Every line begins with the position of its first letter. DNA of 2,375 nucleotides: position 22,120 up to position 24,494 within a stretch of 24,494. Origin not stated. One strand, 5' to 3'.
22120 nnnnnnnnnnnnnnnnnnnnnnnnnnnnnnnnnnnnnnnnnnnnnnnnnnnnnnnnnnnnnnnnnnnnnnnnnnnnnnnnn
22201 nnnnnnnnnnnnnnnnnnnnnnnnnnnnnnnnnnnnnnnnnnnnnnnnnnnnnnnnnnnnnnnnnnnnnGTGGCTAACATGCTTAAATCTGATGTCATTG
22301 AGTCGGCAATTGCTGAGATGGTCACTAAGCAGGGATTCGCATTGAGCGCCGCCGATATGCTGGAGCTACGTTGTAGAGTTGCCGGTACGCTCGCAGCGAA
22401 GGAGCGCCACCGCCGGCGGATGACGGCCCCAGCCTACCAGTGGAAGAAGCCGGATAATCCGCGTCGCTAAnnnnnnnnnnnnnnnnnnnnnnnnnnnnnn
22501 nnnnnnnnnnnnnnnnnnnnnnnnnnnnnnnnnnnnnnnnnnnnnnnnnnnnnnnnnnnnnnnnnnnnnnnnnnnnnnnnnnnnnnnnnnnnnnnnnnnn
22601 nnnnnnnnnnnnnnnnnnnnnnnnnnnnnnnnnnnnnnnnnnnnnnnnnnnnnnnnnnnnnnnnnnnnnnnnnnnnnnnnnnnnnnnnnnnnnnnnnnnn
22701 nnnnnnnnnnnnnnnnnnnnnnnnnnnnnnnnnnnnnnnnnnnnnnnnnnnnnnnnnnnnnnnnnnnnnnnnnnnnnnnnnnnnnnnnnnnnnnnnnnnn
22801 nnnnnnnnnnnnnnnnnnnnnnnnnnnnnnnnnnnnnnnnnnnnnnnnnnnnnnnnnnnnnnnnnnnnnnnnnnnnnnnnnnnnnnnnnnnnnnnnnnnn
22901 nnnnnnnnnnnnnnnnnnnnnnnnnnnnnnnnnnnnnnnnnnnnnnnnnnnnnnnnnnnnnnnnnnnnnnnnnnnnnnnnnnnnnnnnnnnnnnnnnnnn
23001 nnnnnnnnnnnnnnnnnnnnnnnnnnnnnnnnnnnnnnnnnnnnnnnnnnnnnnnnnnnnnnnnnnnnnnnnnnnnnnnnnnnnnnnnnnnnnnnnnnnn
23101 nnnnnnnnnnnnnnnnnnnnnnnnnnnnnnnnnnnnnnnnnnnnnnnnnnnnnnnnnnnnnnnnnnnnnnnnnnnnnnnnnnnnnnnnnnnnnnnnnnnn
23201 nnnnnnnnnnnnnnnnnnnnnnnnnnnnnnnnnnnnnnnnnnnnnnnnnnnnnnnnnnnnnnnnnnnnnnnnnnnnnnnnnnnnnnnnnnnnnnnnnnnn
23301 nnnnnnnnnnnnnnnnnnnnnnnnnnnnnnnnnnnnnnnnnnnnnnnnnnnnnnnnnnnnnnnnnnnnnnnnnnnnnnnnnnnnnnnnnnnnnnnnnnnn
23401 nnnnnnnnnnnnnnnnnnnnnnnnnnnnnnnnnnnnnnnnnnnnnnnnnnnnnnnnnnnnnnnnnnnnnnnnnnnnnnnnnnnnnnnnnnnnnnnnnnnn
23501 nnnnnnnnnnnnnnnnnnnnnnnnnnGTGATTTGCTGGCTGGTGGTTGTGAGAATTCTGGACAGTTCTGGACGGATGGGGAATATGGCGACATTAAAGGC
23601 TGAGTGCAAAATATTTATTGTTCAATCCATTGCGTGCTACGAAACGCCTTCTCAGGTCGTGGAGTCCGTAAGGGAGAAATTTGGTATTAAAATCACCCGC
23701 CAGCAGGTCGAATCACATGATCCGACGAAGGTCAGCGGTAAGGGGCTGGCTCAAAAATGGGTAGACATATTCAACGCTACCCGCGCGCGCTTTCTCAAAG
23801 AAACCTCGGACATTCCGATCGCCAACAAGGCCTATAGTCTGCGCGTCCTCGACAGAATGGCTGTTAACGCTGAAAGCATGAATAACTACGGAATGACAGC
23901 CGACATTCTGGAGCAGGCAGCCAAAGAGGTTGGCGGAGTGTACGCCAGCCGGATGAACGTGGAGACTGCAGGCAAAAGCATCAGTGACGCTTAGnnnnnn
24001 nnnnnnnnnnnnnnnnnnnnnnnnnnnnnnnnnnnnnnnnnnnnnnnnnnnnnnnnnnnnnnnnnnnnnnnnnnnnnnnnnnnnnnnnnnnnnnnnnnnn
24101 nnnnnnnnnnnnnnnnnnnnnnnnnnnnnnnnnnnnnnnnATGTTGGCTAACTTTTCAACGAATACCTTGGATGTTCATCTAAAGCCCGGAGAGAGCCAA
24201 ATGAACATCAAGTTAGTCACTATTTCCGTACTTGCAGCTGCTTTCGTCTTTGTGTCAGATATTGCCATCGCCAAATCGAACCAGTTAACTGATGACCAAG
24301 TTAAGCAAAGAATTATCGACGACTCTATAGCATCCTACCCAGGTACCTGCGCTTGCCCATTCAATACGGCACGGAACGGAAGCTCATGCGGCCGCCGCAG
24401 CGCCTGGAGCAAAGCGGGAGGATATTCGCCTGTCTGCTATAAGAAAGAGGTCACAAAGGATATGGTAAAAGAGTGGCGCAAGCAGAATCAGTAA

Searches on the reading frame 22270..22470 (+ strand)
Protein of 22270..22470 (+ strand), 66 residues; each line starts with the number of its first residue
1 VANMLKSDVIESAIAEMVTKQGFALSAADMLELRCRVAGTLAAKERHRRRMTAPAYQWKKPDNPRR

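Call 59: search_protein_families(library=phrogs, proteins=[window:22270-22470:+], max_evalue=0.001)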
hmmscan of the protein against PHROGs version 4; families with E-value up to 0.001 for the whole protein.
window:22270-22470:+ (66 aa): 2 families
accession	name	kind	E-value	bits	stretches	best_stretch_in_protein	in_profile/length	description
phrog_7271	-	unknown function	4.5e-20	72.4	1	4-66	1-63/63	-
phrog_1561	-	unknown function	5e-08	34.1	1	13-66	38-93/93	-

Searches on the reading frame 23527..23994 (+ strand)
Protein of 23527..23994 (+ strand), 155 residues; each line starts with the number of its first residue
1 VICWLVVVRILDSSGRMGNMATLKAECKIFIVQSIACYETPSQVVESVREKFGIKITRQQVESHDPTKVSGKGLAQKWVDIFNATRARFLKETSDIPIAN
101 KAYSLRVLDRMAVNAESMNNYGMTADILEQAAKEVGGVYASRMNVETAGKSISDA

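Call 8: search_protein_families(library=pfam, proteins=[window:23527-23994:+])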
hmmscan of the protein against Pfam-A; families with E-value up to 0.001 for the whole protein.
window:23527-23994:+ (155 aa): 1 family
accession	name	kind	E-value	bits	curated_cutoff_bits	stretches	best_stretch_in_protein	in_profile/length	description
PF10045.14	DUF2280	-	4.6e-45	152.4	24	1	20-121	1-102/103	Uncharacterized conserved protein (DUF2280)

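Call 25: search_protein_families(library=phrogs, proteins=[window:23527-23994:+], max_evalue=0.001)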
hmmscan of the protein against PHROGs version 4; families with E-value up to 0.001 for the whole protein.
window:23527-23994:+ (155 aa): 3 families
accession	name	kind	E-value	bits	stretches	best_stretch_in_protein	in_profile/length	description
phrog_546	-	unknown function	6e-60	202.9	1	20-150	1-129/162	-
phrog_35993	-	unknown function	3.6e-19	70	1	20-109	1-91/100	-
phrog_18741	-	unknown function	8.2e-10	39.9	1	93-150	5-62/100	-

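Call 49: find_encoding_contigs(protein=window:23527-23994:+, flank=10000, max_places=6)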
Protein window:23527-23994:+ (155 aa): no gene with exactly this product is on record in the collection.

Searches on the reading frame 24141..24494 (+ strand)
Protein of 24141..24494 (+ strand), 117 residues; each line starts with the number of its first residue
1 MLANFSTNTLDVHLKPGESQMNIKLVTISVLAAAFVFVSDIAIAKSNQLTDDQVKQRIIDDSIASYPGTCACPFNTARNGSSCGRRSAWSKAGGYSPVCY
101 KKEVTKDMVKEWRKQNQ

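Call 24: search_protein_families(library=pfam, proteins=[window:24141-24494:+], max_evalue=0.01)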
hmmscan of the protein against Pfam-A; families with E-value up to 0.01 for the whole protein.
window:24141-24494:+ (117 aa): 0 families

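Call 25: search_protein_families(library=phrogs, proteins=[window:24141-24494:+], max_evalue=0.001)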
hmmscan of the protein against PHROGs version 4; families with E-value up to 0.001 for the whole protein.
window:24141-24494:+ (117 aa): 1 family
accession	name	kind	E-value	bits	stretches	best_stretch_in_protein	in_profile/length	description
phrog_27544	-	unknown function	4.4e-28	98.3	1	50-116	13-79/81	-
